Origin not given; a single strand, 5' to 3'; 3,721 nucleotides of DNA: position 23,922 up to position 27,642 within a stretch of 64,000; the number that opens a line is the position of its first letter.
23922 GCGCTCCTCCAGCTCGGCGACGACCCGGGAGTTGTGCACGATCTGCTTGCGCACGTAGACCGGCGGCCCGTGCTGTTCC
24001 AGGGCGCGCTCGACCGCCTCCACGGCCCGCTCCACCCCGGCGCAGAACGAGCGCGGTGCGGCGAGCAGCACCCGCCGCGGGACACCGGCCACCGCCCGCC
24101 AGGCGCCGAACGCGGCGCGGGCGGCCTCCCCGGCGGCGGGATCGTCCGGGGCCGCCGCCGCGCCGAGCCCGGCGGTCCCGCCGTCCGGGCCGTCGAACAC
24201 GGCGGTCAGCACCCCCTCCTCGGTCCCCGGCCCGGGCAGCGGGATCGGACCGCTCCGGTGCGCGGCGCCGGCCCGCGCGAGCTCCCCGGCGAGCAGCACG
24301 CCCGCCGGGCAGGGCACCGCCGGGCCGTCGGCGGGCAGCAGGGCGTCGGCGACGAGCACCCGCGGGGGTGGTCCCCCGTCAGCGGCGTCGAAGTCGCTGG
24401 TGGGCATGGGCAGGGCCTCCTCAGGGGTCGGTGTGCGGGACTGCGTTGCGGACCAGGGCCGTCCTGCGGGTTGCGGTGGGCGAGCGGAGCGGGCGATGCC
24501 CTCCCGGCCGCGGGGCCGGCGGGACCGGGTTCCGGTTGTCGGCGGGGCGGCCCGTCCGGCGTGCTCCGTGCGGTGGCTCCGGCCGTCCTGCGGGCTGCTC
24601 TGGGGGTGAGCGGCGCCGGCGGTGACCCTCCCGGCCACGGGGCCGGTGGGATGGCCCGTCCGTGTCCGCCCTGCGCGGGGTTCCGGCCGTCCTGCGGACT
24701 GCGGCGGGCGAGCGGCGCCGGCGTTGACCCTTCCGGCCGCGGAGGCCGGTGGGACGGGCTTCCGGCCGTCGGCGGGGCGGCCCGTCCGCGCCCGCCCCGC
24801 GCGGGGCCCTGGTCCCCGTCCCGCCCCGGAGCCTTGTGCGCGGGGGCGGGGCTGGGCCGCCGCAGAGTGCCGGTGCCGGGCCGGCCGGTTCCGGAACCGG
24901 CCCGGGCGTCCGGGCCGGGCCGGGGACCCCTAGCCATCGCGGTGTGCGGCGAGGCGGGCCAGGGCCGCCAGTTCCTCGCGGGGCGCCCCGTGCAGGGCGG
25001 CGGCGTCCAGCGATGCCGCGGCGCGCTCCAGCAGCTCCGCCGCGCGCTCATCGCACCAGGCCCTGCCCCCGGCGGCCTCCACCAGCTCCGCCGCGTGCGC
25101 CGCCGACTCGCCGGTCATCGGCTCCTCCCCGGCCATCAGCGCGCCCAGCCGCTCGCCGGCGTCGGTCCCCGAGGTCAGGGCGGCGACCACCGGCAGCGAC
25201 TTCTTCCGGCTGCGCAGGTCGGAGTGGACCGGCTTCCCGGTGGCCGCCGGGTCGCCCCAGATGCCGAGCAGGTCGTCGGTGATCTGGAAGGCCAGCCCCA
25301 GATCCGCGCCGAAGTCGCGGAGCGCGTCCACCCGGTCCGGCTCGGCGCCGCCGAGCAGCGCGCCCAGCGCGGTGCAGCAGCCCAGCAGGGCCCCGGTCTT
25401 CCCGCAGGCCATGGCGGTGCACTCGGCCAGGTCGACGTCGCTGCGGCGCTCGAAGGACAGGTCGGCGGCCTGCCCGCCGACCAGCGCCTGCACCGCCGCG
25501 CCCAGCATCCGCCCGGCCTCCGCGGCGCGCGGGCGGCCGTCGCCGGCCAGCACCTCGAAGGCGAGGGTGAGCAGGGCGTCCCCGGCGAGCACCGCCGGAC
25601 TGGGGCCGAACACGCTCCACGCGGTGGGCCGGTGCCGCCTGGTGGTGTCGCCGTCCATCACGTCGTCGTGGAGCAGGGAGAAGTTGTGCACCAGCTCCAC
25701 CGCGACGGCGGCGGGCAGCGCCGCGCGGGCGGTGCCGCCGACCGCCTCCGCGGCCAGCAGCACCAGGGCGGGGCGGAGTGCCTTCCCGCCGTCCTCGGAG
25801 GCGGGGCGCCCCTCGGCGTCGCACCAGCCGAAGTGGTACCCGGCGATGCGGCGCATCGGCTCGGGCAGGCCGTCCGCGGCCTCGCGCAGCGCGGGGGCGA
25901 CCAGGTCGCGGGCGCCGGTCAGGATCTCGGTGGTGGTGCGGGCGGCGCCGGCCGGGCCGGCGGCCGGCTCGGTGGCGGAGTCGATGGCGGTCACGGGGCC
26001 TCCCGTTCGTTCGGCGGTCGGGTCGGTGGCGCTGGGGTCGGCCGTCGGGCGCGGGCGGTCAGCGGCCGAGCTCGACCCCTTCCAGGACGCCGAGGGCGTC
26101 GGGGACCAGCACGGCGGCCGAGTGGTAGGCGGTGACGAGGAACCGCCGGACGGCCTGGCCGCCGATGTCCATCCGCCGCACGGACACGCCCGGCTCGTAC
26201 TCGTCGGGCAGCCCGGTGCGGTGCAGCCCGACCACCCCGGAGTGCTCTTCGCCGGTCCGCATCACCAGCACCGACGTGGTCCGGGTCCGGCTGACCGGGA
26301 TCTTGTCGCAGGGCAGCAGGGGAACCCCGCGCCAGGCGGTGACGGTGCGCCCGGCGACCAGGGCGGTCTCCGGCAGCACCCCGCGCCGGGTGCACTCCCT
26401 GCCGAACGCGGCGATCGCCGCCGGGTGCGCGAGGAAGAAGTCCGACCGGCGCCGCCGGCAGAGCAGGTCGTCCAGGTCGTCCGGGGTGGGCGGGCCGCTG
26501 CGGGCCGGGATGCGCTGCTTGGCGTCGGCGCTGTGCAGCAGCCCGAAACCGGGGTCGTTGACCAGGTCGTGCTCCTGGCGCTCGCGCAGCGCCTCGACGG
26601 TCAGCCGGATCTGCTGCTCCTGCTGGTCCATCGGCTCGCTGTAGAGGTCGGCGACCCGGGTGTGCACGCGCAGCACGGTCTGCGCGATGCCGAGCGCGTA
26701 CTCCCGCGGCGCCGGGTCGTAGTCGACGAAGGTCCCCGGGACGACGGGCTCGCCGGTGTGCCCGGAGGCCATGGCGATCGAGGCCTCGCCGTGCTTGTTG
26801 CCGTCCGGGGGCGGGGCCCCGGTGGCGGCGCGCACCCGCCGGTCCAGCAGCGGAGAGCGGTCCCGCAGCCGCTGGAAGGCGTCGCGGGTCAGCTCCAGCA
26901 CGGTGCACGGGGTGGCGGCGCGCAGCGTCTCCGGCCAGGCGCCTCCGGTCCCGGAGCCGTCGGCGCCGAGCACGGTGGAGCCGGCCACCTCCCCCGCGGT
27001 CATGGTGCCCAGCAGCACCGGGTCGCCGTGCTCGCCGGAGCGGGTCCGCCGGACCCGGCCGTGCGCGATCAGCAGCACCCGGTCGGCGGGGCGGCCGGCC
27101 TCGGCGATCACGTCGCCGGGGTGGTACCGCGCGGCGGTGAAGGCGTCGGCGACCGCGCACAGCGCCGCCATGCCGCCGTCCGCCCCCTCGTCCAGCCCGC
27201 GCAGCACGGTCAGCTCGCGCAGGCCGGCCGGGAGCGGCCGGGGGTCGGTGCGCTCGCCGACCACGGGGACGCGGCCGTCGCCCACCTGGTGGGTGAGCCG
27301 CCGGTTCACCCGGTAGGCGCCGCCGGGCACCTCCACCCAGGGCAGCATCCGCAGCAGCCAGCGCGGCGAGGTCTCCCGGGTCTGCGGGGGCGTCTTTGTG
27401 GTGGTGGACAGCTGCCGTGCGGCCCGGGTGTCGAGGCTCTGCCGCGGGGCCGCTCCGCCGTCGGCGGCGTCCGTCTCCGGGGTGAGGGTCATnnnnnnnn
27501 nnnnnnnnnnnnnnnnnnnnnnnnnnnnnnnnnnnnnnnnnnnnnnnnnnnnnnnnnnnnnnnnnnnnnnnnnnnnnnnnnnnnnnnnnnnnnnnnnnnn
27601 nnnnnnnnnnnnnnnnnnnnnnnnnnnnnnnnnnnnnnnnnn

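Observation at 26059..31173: Two-shell family 2B encapsulin operon enclosing a geosmin-synthase-like terpene cyclase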

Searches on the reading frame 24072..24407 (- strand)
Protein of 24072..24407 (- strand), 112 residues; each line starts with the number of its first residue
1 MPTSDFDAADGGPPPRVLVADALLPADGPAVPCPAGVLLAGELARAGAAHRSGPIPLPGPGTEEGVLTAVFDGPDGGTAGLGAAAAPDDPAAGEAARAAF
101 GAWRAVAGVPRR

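Call 46: search_protein_families(library=pfam, proteins=[window:24072-24407:-], max_evalue=10)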
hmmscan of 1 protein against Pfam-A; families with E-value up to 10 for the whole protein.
seq(112 aa): 0 families

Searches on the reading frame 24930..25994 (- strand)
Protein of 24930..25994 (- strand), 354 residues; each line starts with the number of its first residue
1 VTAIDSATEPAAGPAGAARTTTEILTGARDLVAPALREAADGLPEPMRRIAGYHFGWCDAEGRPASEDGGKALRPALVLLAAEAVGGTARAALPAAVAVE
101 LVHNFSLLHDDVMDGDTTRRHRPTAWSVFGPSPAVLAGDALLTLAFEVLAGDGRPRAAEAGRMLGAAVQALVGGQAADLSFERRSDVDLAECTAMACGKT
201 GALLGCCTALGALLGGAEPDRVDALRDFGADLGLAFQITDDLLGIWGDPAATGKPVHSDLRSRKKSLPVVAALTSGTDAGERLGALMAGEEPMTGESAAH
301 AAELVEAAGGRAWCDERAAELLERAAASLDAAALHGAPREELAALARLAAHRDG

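Call 8: search_protein_families(library=pfam, proteins=[window:24930-25994:-], max_evalue=0.01)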
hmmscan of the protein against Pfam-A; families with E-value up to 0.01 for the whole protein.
window:24930-25994:- (354 aa): 1 family
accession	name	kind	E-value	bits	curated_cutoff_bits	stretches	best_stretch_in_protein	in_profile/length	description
PF00348.22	polyprenyl_synt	-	2.4e-57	194.5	27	1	67-293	13-239/251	Polyprenyl synthetase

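Call 9: search_protein_families(library=ncbifam, proteins=[window:24930-25994:-], max_evalue=0.01)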
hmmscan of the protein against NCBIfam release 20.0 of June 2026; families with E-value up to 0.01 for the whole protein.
window:24930-25994:- (354 aa): 16 families
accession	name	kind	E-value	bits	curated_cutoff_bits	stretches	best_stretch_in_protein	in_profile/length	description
NF041169.1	f2_encap_cargo4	exception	4.8e-142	473.1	450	1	22-353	2-333/334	family 2 encapsulin nanocompartment cargo protein polyprenyl transferase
NF045549.1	GGPPsyn_IdsB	equivalog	2.9e-102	342.3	475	1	17-353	12-345/346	geranylgeranyl diphosphate synthase IdsB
NF040698.1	IdsA_Meth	equivalog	1.5e-61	208.5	468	1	67-346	39-320/328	short chain isoprenyl diphosphate synthase IdsA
NF041003.1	GGPP_syn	equivalog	7.8e-59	199.4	500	1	68-351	38-323/326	geranylgeranyl diphosphate synthase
NF045485.1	FPPsyn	subfamily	1.4e-54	185.2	275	1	67-276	34-251/288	farnesyl diphosphate synthase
NF045685.1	GGPPSynCrtE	equivalog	4e-46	157.4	460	1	69-283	41-263/293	geranylgeranyl diphosphate synthase CrtE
NF040789.2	gerfarn_diphsyn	equivalog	1.2e-41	143.1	560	1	67-347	43-338/345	geranylfarnesyl diphosphate synthase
NF042416.1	GFPPS_Mycobact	equivalog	4.2e-33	114.8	600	1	68-352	40-348/350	bifunctional (2E,6E)-farnesyl/geranyl diphosphate synthase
NF008140.0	PRK10888.1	equivalog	4.5e-33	114.9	412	1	68-353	42-322/323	octaprenyl diphosphate synthase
TIGR02749.1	prenyl_cyano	equivalog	2.3e-32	112.3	383.2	1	59-347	33-315/322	solanesyl diphosphate synthase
NF007877.0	PRK10581.1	equivalog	3.6e-32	111.7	321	1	69-275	43-258/299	(2E,6E)-farnesyl diphosphate synthase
NF042417.1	NPPPS_Mycobact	equivalog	7.7e-31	107.4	600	1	68-354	54-335/335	nonaprenyl/(2E,6E)-farnesyl/geranylgeranyl diphosphat synthase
TIGR02748.1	GerC3_HepT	equivalog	1.9e-29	102.8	456.55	1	68-348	41-313/319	heptaprenyl diphosphate synthase component II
NF040627.1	GFPS_Meth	equivalog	5.5e-28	98.2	600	1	67-244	37-209/285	geranylfarnesyl diphosphate synthase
NF045628.1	HxpDPsynlarge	equivalog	9e-25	87.3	500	1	67-286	32-248/311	hexaprenyl-diphosphate synthase large subunit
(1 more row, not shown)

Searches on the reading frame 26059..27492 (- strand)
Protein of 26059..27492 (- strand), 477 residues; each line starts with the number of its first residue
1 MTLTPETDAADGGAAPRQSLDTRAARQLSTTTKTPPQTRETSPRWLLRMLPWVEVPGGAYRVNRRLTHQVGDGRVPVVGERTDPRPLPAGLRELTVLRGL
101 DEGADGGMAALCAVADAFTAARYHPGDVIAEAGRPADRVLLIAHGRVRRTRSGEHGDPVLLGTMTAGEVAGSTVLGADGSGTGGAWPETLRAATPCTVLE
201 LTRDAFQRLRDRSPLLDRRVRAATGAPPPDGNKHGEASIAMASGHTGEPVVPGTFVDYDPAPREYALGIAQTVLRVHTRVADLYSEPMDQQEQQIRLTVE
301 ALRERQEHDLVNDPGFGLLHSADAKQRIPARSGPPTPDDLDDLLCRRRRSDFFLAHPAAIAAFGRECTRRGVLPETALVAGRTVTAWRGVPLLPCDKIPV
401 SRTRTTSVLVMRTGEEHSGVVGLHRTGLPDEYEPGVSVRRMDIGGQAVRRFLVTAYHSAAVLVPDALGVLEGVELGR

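Call 8: search_protein_families(library=pfam, proteins=[window:26059-27492:-], max_evalue=0.01)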
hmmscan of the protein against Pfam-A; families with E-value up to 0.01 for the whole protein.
window:26059-27492:- (477 aa): 2 families
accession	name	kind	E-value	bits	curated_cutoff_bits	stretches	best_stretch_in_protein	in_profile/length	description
PF19307.5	SrpI-like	-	8.1e-126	418.6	22.8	1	231-476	8-253/254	Type 2A encapsulin shell protein SrpI-like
PF00027.35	cNMP_binding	-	6.5e-14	52.1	27.5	1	122-212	3-88/89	Cyclic nucleotide-binding domain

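Call 9: search_protein_families(library=ncbifam, proteins=[window:26059-27492:-], max_evalue=0.01)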
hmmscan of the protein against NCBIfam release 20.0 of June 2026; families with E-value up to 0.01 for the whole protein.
window:26059-27492:- (477 aa): 5 families
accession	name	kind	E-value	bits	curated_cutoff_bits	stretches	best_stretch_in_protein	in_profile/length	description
NF041163.2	encap_f2b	equivalog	2.7e-202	672.8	400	1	19-477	1-450/450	family 2B encapsulin nanocompartment shell protein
NF041162.2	encap_f2a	equivalog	1.8e-102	342.4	380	2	238-476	51-290/295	family 2A encapsulin nanocompartment shell protein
NF045672.1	MCP_gp7_epsi_15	equivalog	1.1e-05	25.1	75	0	380-473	213-309/309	major capsid protein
NF050806.1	TransRegFixKCaul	equivalog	0.0028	16.9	300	0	118-152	23-57/215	transcriptional regulator FixK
NF058543.1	ActPatMycb56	equivalog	0.0034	16.3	460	1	108-223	9-118/317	acetyltransferase Pat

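Call 31: search_solved_structures(query=window:26059-27492:-, max_evalue=1e-50, show_alignments=0)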
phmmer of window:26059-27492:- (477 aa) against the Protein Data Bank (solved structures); distinct sequences matched with E-value up to 1e-50: 8.
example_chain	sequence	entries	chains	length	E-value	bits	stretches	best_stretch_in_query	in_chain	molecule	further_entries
9bix_A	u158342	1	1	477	1e-161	542.3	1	10-476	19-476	Crp/Fnr family transcriptional regulator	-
9bje_A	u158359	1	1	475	2e-154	518.3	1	15-476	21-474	Crp/Fnr family transcriptional regulator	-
9bhu_A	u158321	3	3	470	6.6e-151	506.7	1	15-475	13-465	Nucleotide-binding protein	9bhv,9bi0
8t6r_A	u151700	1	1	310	3.9e-86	293.1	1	239-475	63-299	Major membrane protein I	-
6x8m_A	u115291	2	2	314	2.2e-82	280.7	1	238-475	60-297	Protein SrpI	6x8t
8wol_1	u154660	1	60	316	2.2e-81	277.5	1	242-475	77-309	Major membrane protein 1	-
9ksl_A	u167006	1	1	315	4e-81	276.6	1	242-475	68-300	Major membrane protein I (MMP-I)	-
8won_A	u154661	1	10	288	2.9e-77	263.8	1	242-475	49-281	Major membrane protein I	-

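Call 54: search_solved_structures(query=window:26059-27492:-, max_evalue=1e-140, show_alignments=3)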
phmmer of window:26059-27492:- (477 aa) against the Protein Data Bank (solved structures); distinct sequences matched with E-value up to 1e-140: 3.
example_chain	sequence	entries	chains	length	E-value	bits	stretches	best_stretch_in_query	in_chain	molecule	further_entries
9bix_A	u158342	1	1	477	1e-161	542.3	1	10-476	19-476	Crp/Fnr family transcriptional regulator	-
9bje_A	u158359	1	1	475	2e-154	518.3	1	15-476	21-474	Crp/Fnr family transcriptional regulator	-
9bhu_A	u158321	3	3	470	6.6e-151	506.7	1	15-475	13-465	Nucleotide-binding protein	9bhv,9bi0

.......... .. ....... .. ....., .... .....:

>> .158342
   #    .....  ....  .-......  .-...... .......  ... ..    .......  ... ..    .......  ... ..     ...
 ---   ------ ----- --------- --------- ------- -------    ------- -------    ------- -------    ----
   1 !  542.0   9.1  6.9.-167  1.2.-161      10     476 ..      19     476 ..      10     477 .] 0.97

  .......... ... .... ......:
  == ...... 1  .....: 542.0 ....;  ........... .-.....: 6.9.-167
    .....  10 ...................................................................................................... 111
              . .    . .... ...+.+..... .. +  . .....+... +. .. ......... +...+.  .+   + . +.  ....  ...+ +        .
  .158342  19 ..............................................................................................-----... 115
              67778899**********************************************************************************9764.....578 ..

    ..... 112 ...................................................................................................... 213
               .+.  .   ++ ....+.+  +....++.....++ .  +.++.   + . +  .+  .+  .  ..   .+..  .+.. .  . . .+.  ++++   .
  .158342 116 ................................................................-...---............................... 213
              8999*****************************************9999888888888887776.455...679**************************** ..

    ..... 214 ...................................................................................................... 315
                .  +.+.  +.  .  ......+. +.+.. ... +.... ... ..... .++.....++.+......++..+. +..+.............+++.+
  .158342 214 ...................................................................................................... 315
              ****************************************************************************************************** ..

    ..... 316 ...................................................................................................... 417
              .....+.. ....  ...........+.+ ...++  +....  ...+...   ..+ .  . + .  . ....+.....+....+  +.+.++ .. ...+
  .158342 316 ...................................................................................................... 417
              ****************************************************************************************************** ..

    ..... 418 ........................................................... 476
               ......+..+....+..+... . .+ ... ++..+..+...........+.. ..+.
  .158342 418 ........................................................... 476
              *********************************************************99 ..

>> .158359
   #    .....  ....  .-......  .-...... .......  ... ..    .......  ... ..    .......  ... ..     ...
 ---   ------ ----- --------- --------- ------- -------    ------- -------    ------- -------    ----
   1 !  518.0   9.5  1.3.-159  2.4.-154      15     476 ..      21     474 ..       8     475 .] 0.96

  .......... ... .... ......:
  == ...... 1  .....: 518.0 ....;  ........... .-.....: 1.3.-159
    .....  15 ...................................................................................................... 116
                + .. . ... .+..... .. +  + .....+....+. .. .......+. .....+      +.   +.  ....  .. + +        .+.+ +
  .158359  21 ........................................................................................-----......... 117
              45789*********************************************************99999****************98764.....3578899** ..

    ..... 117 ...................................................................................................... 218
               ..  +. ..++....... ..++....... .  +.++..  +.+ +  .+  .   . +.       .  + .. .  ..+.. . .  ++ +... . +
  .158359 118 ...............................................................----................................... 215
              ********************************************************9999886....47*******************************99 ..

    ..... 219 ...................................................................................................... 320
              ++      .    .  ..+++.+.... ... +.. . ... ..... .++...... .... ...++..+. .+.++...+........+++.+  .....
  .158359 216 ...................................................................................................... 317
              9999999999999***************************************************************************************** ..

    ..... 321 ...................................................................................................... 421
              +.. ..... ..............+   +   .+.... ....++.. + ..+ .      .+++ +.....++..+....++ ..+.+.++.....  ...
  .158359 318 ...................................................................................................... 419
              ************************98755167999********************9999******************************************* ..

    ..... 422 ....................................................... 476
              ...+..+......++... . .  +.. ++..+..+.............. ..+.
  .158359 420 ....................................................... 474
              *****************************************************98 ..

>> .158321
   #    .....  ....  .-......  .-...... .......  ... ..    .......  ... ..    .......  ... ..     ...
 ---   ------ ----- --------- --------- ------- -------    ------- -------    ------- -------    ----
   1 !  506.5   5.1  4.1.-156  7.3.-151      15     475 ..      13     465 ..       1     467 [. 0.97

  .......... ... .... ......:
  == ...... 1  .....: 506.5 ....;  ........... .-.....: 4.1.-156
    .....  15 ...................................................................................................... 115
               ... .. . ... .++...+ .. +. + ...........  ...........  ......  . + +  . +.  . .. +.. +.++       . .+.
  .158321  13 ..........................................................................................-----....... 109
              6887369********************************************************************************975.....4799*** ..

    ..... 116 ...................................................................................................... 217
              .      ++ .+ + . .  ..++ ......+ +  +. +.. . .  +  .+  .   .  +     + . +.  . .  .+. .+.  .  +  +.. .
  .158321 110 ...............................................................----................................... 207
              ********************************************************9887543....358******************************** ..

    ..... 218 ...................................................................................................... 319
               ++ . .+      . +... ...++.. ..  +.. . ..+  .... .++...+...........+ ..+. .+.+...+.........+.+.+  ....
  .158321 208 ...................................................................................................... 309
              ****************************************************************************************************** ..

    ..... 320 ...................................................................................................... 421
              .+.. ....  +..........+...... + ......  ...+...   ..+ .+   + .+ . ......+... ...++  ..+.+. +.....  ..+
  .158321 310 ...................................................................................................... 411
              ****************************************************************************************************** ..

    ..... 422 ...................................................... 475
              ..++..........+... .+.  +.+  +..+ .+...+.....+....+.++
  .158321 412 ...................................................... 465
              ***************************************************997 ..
